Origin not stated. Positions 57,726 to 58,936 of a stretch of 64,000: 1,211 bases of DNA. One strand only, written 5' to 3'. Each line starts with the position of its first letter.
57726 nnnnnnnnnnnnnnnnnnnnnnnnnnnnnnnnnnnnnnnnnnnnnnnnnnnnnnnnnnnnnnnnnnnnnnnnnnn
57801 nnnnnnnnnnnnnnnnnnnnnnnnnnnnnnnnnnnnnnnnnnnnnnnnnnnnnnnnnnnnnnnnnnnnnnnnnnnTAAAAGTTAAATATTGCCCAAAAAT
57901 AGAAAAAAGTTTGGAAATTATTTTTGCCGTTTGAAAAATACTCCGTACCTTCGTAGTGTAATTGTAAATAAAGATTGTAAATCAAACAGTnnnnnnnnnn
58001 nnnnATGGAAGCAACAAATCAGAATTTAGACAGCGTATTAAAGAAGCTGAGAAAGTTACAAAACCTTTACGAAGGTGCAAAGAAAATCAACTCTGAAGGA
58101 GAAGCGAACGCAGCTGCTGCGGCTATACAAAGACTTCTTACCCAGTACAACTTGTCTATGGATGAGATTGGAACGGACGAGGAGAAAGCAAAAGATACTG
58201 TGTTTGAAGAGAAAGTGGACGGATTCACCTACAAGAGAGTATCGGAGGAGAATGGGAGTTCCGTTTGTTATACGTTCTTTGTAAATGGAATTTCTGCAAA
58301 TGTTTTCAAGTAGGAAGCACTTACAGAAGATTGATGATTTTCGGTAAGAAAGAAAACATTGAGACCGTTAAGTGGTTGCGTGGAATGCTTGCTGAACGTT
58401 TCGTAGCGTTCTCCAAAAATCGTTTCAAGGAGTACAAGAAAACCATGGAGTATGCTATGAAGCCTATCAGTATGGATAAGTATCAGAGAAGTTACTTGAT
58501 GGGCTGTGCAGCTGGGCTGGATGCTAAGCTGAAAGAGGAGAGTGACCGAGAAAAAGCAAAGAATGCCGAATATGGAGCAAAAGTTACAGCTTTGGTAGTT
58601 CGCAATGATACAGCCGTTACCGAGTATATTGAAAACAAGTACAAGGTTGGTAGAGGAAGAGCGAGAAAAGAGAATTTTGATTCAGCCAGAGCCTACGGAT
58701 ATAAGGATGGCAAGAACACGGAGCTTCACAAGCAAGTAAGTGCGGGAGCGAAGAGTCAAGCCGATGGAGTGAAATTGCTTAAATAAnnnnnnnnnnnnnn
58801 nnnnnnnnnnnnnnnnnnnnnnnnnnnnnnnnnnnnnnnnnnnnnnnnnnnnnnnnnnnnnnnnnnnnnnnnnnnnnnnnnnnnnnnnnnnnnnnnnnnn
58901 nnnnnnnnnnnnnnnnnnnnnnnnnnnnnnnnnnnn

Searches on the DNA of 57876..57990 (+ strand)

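Call 45: search_dna_similar(query=window:57876-57990:+, collection=phages, mode=distant, max_evalue=10, max_rows=25)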
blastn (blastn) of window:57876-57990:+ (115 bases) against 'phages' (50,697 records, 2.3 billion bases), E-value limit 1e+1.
Records with a match: 1; places in all: 1; records where one place covers at least 80% of the query: 0.
Best place of each record, by identity: >=99% 1.
By first word of the organism name: uncultured 1.
By host as written in the record: - 1.
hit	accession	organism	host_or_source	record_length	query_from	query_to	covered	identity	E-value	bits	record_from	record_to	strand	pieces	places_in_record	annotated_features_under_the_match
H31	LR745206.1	uncultured phage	metagenomic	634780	78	96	17%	100.0%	4e+0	36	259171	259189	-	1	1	record has no annotation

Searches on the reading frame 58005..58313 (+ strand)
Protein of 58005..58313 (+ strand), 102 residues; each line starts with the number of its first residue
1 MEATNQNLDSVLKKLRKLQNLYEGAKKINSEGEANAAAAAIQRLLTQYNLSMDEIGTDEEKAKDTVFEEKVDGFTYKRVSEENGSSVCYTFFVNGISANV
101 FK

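Call 16: search_protein_families(library=pfam, proteins=[window:58005-58313:+], max_evalue=0.01)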
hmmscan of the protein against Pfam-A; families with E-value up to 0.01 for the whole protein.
window:58005-58313:+ (102 aa): 1 family
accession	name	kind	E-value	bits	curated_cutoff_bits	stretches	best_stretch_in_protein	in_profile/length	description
PF10979.13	DUF2786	-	3.2e-06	27.4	23.9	1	11-52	2-40/40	Protein of unknown function (DUF2786)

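Call 35: search_protein_families(library=phrogs, proteins=[window:58005-58313:+], max_evalue=0.001)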
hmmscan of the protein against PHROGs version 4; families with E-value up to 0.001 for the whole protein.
window:58005-58313:+ (102 aa): 1 family
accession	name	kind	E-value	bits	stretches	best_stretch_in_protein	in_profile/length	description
phrog_421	-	unknown function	1.5e-08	35.5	1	13-96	8-88/241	unknown function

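Call 67: search_protein_families(library=ncbifam, proteins=[window:58005-58313:+], max_evalue=0.1)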
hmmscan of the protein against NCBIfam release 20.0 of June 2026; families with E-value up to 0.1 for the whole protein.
window:58005-58313:+ (102 aa): 0 families

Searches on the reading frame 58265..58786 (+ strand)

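Call 16: search_protein_families(library=pfam, proteins=[window:58265-58786:+], max_evalue=0.01)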
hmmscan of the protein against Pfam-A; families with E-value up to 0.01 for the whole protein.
window:58265-58786:+ (173 aa): 1 family
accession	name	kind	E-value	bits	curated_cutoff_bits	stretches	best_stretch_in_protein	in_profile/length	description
PF23771.1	DUF7168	-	9.7e-09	35.4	25.5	1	4-109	30-130/140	Domain of unknown function (DUF7168)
